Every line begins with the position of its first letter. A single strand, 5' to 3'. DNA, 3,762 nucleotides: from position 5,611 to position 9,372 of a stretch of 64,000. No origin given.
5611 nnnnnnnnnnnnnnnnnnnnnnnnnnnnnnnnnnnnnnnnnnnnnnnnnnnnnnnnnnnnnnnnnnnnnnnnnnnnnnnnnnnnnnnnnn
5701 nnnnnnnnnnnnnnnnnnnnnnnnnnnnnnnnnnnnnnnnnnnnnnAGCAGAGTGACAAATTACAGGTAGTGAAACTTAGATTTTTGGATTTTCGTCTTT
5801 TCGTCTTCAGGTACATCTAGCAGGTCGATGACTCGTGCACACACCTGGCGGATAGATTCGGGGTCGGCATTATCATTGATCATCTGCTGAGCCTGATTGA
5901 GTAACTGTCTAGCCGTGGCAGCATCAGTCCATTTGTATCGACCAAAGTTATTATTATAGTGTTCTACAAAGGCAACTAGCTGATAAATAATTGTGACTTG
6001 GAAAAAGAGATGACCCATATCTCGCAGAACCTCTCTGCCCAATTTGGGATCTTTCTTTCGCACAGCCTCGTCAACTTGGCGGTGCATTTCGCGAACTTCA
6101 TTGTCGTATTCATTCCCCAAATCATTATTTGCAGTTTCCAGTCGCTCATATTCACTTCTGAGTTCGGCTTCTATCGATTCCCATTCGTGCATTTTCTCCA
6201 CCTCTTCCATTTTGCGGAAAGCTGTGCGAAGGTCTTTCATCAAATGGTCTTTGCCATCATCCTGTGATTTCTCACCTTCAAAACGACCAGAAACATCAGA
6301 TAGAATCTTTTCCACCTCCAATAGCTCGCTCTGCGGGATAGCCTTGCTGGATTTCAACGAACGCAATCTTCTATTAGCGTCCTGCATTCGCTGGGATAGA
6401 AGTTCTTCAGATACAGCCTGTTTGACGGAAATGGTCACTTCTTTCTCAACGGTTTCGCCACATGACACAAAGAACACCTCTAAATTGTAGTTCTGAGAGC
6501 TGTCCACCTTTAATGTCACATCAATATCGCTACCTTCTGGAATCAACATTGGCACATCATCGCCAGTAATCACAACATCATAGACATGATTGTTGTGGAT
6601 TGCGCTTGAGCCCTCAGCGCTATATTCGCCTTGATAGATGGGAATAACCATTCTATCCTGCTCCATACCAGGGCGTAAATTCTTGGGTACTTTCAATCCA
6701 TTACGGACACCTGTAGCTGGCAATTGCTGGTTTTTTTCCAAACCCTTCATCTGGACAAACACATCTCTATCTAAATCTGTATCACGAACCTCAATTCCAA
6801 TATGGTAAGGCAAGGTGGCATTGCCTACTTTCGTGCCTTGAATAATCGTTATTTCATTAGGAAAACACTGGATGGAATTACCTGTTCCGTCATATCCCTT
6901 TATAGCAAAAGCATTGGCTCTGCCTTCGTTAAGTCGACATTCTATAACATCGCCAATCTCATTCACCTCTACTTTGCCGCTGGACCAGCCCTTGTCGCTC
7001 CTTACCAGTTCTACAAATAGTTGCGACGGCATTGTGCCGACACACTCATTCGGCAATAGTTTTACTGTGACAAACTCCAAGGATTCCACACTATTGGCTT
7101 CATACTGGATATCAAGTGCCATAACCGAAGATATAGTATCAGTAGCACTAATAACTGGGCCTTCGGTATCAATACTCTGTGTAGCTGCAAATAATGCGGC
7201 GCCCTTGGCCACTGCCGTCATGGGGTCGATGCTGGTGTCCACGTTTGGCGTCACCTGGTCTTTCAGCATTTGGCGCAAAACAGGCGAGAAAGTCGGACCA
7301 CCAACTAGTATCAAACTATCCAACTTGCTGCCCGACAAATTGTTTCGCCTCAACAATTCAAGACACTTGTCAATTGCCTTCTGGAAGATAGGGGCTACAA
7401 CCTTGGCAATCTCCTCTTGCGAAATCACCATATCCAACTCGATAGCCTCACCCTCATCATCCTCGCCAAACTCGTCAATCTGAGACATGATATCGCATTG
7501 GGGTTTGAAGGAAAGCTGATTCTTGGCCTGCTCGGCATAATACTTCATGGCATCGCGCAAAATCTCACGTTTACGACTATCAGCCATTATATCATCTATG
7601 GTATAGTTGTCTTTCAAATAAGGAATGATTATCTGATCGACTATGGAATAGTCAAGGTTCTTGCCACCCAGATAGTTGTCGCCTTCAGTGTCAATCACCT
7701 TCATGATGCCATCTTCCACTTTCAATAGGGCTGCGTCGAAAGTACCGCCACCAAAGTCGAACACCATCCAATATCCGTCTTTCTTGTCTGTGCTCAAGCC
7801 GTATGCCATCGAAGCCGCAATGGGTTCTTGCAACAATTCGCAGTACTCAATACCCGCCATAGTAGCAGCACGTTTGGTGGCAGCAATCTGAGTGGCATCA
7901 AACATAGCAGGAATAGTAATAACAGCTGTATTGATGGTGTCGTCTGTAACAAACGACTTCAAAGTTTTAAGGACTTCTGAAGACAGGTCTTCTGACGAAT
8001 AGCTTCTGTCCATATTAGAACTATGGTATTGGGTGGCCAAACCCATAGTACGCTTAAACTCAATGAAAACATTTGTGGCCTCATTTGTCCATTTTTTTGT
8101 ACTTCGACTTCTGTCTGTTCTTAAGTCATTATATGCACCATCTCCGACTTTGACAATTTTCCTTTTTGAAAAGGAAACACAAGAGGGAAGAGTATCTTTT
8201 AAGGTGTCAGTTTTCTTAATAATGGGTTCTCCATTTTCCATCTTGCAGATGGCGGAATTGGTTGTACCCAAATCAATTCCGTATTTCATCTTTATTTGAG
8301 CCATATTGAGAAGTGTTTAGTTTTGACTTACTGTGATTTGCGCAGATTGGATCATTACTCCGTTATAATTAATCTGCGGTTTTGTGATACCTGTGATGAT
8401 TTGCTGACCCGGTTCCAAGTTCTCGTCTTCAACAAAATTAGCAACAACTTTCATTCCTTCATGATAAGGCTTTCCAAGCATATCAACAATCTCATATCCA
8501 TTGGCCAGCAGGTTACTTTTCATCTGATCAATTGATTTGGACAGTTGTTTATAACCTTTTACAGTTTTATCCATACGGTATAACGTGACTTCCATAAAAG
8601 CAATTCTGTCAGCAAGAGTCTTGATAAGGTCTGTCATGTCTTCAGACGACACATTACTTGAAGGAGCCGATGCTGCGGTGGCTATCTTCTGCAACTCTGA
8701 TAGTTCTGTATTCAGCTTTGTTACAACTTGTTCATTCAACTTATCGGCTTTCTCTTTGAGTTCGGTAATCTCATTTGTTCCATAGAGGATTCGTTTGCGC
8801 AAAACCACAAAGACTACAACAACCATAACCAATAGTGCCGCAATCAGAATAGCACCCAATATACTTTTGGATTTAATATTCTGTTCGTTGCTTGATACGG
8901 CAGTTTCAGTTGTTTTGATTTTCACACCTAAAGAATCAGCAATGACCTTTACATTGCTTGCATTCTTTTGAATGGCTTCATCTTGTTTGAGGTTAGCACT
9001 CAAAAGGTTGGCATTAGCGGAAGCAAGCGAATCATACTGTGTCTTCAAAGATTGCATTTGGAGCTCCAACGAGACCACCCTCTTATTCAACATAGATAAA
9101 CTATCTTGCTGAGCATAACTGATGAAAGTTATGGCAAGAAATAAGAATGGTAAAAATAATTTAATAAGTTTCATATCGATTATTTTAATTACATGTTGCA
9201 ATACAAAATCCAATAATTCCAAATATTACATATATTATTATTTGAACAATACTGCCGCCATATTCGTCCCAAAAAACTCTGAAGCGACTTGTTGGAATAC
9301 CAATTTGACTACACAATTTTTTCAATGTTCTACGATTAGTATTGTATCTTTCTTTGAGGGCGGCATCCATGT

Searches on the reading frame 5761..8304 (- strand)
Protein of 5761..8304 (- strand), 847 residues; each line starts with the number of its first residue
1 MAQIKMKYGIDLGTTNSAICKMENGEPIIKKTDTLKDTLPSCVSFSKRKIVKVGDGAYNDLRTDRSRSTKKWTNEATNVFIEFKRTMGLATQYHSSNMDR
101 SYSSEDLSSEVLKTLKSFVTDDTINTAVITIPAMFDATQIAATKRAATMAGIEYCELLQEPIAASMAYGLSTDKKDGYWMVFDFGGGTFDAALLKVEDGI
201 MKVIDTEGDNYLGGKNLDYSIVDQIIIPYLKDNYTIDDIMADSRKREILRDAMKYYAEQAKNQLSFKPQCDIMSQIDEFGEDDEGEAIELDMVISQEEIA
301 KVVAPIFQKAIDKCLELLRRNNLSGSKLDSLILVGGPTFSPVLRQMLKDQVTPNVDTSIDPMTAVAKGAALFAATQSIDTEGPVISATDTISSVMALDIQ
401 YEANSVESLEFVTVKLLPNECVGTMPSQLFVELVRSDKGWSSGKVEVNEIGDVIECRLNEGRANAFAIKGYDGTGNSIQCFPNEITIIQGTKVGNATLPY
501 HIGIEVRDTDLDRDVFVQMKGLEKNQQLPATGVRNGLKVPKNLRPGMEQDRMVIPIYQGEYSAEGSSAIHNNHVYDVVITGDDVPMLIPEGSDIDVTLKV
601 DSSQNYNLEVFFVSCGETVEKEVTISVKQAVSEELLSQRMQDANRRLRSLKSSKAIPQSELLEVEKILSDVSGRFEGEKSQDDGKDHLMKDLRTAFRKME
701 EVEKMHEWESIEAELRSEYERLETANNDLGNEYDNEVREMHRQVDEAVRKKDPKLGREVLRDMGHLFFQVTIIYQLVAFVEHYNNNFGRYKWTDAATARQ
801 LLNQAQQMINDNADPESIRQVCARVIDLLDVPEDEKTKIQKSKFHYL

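Call 3: search_protein_families(library=pfam, proteins=[window:5761-8304:-], max_evalue=0.01)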
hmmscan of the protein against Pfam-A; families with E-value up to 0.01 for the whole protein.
window:5761-8304:- (847 aa): 4 families
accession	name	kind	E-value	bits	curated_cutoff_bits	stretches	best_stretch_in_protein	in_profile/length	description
PF00012.26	HSP70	-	1.2e-65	222.4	20.6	1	9-404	3-401/599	Hsp70 protein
PF06723.19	MreB_Mbl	-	2.3e-15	56.7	27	1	124-374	93-320/327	MreB/Mbl protein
PF13356.12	Arm-DNA-bind_3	-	0.0038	17.8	27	1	745-820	3-81/83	Arm DNA-binding domain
PF01869.26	BcrAD_BadFG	-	0.0056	16.7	31.5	0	326-373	222-271/271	BadF/BadG/BcrA/BcrD ATPase family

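Call 4: search_protein_families(library=padloc, proteins=[window:5761-8304:-], max_evalue=0.01)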
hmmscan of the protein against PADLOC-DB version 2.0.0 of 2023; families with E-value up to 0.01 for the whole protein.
window:5761-8304:- (847 aa): 1 family
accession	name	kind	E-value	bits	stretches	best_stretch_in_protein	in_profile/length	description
PDLC02333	AbiTi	-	0.0069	14.6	0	773-827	42-92/114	AbiTi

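Call 5: search_protein_families(library=ncbifam, proteins=[window:5761-8304:-], max_evalue=0.01)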
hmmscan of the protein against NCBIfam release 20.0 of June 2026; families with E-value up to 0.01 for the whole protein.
window:5761-8304:- (847 aa): 14 families
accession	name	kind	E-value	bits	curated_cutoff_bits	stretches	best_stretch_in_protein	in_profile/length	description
TIGR02350.1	prok_dnaK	equivalog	1.1e-70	238.6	822.55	1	9-428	4-415/596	molecular chaperone DnaK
NF001413.0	PRK00290.1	equivalog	8.7e-67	225.8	648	1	9-376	6-374/625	molecular chaperone DnaK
TIGR01991.1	HscA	equivalog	4e-62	210.5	708.55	1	8-374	2-360/600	Fe-S protein assembly chaperone HscA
NF003520.0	PRK05183.1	subfamily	2e-60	204.9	620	1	3-374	17-380/621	Fe-S protein assembly chaperone HscA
NF009947.0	PRK13411.1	equivalog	3.1e-53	180.8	1002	1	9-375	6-376/662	molecular chaperone DnaK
NF009946.0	PRK13410.1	equivalog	3.2e-53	180.9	1019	1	9-374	6-375/669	molecular chaperone DnaK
NF002399.0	PRK01433.1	equivalog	2.6e-50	171.6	743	1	5-374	19-355/595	Fe-S protein assembly chaperone HscA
NF010539.0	PRK13927.1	subfamily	2.4e-13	49.7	293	1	5-371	6-324/339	rod shape-determining protein MreB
NF008673.0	PRK11678.1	equivalog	3e-13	49.4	331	1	122-202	147-234/450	molecular chaperone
TIGR00904.1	mreB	subfamily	5.6e-11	42.1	365.75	1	126-372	100-325/334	MreB/Mrl family cell shape determining protein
NF011660.0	PRK15080.1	equivalog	1.2e-07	31.2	182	1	121-225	91-184/277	ethanolamine utilization protein EutJ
NF010540.1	PRK13929.1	exception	3.6e-07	29.6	515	1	126-370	100-321/334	rod-share determining protein MreBH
TIGR02529.1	EutJ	subfamily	1.1e-05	25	152.1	1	123-228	60-154/239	ethanolamine utilization protein EutJ family protein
TIGR01312.1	XylB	equivalog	0.00084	18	380.25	1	289-377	354-439/481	xylulokinase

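Call 70: search_solved_structures(query=window:5761-8304:-, max_evalue=0.001, show_alignments=1)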
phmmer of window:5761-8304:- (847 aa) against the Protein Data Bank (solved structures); distinct sequences matched with E-value up to 0.001: 129 (the best 60 are shown).
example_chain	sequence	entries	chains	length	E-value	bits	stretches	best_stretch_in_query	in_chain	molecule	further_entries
2v7y_A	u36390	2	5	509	5.5e-46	160.5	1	8-431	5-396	CHAPERONE PROTEIN DNAK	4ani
5obx_A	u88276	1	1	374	3.7e-44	154.4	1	8-373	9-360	Chaperone protein DnaK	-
5obw_A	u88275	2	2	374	4.2e-44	154.3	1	8-373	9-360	Chaperone protein DnaK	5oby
5obu_A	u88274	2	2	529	1.1e-43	152.9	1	8-406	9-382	Chaperone protein DnaK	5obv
4rtf_D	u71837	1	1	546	3.7e-43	151.1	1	8-375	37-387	Chaperone protein DnaK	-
6w6e_I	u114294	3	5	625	1.2e-42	149.4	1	8-375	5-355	Chaperone protein DnaK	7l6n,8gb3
6hab_A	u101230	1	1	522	5.7e-42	147.2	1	8-431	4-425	Endoplasmic reticulum chaperone BiP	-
6asy_A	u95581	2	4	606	8.3e-42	146.7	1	8-430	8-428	78 kDa glucose-regulated protein | Endoplasmic reticulum chaperone BiP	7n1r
7a4u_A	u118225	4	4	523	2.7e-41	145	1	8-431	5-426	Endoplasmic reticulum chaperone BiP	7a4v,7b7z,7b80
6zmd_A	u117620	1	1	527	2.7e-41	144.9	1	8-431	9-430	Endoplasmic reticulum chaperone BiP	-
5o4p_A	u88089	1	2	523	2.9e-41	144.9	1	8-431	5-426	78 kDa glucose-regulated protein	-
6eob_A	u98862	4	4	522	3e-41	144.8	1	8-431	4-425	78 kDa glucose-regulated protein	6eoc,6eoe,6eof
5e84_A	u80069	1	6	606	4e-41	144.4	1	8-430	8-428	78 kDa glucose-regulated protein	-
6ha7_A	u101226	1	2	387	6.8e-41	143.6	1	8-379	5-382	Endoplasmic reticulum chaperone BiP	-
6h9u_A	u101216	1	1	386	7e-41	143.6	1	8-379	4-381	Endoplasmic reticulum chaperone BiP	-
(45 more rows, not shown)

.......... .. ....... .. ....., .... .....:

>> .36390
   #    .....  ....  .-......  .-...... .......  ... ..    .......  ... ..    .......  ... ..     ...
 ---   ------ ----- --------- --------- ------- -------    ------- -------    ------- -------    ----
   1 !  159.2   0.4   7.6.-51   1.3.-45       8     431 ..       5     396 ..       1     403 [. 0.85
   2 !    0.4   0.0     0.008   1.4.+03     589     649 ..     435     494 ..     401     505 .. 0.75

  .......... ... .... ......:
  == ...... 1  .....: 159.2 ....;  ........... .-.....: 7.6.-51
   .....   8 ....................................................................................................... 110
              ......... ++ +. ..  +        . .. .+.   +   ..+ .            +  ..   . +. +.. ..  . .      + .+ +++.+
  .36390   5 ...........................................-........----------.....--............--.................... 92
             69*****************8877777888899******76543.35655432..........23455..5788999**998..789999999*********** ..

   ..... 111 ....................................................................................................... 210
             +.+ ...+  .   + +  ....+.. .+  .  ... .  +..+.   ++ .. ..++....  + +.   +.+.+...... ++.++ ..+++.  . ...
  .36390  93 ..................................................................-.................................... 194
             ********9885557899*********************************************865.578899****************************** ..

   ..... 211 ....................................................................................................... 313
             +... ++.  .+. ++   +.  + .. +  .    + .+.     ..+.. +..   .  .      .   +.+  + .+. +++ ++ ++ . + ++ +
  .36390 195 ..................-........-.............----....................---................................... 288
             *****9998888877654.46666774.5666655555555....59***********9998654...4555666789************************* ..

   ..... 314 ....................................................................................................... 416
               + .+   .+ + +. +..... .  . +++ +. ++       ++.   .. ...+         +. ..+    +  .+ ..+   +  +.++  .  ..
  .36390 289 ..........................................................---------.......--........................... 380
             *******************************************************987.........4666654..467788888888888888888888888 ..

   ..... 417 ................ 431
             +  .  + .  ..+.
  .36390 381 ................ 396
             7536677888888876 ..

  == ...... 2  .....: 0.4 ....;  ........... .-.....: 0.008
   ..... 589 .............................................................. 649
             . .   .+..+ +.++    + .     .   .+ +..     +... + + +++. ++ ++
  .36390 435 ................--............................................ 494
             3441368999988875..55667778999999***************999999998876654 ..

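Call 95: search_protein_families(library=phrogs, proteins=[window:5761-8304:-], max_evalue=0.001)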
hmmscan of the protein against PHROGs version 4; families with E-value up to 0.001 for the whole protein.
window:5761-8304:- (847 aa): 3 families
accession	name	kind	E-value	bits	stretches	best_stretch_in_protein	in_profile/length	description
phrog_22485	-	unknown function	8.7e-57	193.6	1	8-374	5-374/634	-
phrog_22570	-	unknown function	1.1e-10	41.7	1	1-372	1-324/682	-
phrog_691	-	DNA, RNA and nucleotide metabolism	3.7e-07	30.6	1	5-372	3-321/329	partition protein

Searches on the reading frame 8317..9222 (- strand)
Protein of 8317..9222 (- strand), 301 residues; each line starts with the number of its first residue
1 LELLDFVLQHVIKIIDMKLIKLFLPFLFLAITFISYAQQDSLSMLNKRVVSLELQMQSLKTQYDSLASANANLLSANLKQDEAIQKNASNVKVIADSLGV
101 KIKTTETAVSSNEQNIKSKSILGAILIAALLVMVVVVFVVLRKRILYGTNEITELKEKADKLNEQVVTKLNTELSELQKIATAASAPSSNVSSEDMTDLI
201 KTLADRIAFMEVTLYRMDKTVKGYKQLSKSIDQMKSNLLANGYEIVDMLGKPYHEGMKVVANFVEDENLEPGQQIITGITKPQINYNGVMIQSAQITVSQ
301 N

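Call 3: search_protein_families(library=pfam, proteins=[window:8317-9222:-], max_evalue=0.01)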
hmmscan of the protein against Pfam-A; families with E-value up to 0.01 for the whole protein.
window:8317-9222:- (301 aa): 1 family
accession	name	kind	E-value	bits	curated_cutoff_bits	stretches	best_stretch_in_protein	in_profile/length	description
PF10661.14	EssA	-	0.0075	16.6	24.1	1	74-144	74-145/147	WXG100 protein secretion system (Wss), protein EssA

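Call 4: search_protein_families(library=padloc, proteins=[window:8317-9222:-], max_evalue=0.01)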
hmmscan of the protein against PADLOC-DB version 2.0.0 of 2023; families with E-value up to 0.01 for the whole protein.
window:8317-9222:- (301 aa): 0 families

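Call 5: search_protein_families(library=ncbifam, proteins=[window:8317-9222:-], max_evalue=0.01)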
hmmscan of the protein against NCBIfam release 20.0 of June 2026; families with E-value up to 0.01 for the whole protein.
window:8317-9222:- (301 aa): 1 family
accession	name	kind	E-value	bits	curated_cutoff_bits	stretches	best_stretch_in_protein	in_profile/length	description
NF053549.1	FtsL_Actino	equivalog_domain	0.0091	15.9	55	1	124-184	4-66/83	cell division protein FtsL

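Call 60: find_homologous_proteins(query=window:8317-9222:-, max_evalue=0.00001)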
Query window:8317-9222:- (301 aa): 3142 proteins with E <= 0.00001 among 5764 candidates; the best 120 are listed.
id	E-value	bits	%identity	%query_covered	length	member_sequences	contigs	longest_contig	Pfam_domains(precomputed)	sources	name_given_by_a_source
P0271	5.7e-168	575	95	100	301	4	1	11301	-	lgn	-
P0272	3.2e-153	527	94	90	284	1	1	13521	-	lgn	-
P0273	1.7e-143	495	85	95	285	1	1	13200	PF10805.15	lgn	-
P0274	5.9e-143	493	84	95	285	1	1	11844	-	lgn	-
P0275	3.5e-135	468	90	86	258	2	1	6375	-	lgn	-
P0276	1.7e-129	449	81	89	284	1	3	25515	-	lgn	-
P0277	1.4e-127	443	75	95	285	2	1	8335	-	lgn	-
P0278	4.6e-127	441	76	95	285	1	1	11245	-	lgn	-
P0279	3.5e-110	386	66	95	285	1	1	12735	-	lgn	-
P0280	7.5e-74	267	54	89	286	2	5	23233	-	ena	-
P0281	1.7e-73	265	49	93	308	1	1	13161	-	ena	-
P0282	2.2e-73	265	51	93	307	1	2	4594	PF10805.15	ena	-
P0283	2.5e-73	265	50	93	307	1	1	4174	-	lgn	-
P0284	4.8e-73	264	53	89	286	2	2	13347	-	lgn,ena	-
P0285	9.4e-73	263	53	89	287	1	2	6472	PF10805.15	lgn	-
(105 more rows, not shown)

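Call 68: predict_structure(alignment_id=A5)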
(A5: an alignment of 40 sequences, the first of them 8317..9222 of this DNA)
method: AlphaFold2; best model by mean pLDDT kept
length: 301 residues; sequences in the alignment: 40
mean_pLDDT: 72.5   pTM: 0.33
mean pLDDT of the five models: 72.5, 66.4, 65.2, 64.1, 62.5
residues with pLDDT >= 90: 20; 70-90: 157; 50-70: 115; < 50: 9
segments of 3 or more residues with pLDDT < 50: 299-301
pLDDT, mean of each block of 10 residues (from residue 1): 66 63 73 70 82 90 91 90 88 79 67 70 84 87 72 74 74 68 55 66 76 78 80 78 65 51 63 59 60 57 38
secondary structure, 60 per line:
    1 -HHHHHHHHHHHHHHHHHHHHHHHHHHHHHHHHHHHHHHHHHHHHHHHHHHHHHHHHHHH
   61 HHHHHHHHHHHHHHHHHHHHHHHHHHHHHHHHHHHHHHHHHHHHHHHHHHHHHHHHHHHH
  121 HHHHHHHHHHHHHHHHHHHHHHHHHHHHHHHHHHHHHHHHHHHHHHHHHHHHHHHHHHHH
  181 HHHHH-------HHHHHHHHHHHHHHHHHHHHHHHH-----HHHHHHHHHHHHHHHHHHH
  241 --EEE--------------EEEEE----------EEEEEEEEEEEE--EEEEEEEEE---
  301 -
elements in order: H2-185 H193-216 H222-240 E243-245 E260-264 E275-286 E289-297

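Call 71: fold_search(model_id=the predicted structure, library=pdb)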
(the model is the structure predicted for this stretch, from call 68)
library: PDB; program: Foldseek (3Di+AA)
matches with E <= 10: 170; with E <= 0.001: 0
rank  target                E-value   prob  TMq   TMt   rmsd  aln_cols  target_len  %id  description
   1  1wr6_A                5.5e-01  0.47  0.18  0.45   3.8        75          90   16  Crystal structure of GGA3 GAT domain in complex with ubiquitin (released 2005-06-28)
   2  1wr6_B                9.7e-01  0.54  0.19  0.52   3.8        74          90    9  Crystal structure of GGA3 GAT domain in complex with ubiquitin (released 2005-06-28)
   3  1wr6_D                1.1e+00  0.51  0.19  0.54   3.7        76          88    9  Crystal structure of GGA3 GAT domain in complex with ubiquitin (released 2005-06-28)
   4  1yd8_G                1.2e+00  0.75  0.23  0.66   2.9        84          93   13  COMPLEX OF HUMAN GGA3 GAT DOMAIN AND UBIQUITIN (released 2005-02-22)
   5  1wr6_C                1.2e+00  0.54  0.19  0.54   3.5        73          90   10  Crystal structure of GGA3 GAT domain in complex with ubiquitin (released 2005-06-28)
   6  6bcr_E                1.5e+00  0.23  0.14  0.16   8.5        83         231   14  Complex of 14-3-3 theta with an IRSp53 peptide phosphorylated at T340 (released 2018-10-24)
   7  5hkk_H                1.8e+00  0.51  0.11  0.25   1.7        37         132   27  Caldalaklibacillus thermarum F1-ATPase (wild type) (released 2016-09-21)
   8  5ik2_H                1.8e+00  0.35  0.12  0.26   2.4        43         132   26  Caldalaklibacillus thermarum F1-ATPase (epsilon mutant) (released 2016-09-21)
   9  6bd1_A                1.9e+00  0.20  0.13  0.17   9.1        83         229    8  Complex of 14-3-3 theta with an IRSp53 peptide phosphorylated at S366 (released 2018-10-24)
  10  1iur_MODEL_1_A        1.9e+00  0.10  0.14  0.34   9.6        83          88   13  DnaJ domain of human KIAA0730 protein (released 2003-10-07)
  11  5odw_C                1.9e+00  0.10  0.16  0.21  14.4       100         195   26  Structure of the FpvAI-pyocin S2 complex (released 2017-11-08)
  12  6kzg_B                2.1e+00  0.20  0.13  0.16   8.4        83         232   14  14-3-3 protein in Complex with CIC S301 phosphorylated peptide (released 2020-09-30)
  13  5ik2_P                2.2e+00  0.47  0.13  0.27   1.6        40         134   25  Caldalaklibacillus thermarum F1-ATPase (epsilon mutant) (released 2016-09-21)
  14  6wc3_B                2.3e+00  0.47  0.20  0.57   3.3        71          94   11  Crystal structure of the SNARE Sec20 bound to Dsl1 complex subunit Tip20 (released 2020-05-27)
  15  7dso_B                2.5e+00  0.33  0.12  0.10   1.7        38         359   13  Anthranilate phosphoribosyltransferase from Saccharomyces cerevisiae in complex with 4-fluoroanthranilate (released 2021-03-17)
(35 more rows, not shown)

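Call 95: search_protein_families(library=phrogs, proteins=[window:8317-9222:-], max_evalue=0.001)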
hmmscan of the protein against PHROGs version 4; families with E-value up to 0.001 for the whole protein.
window:8317-9222:- (301 aa): 0 families
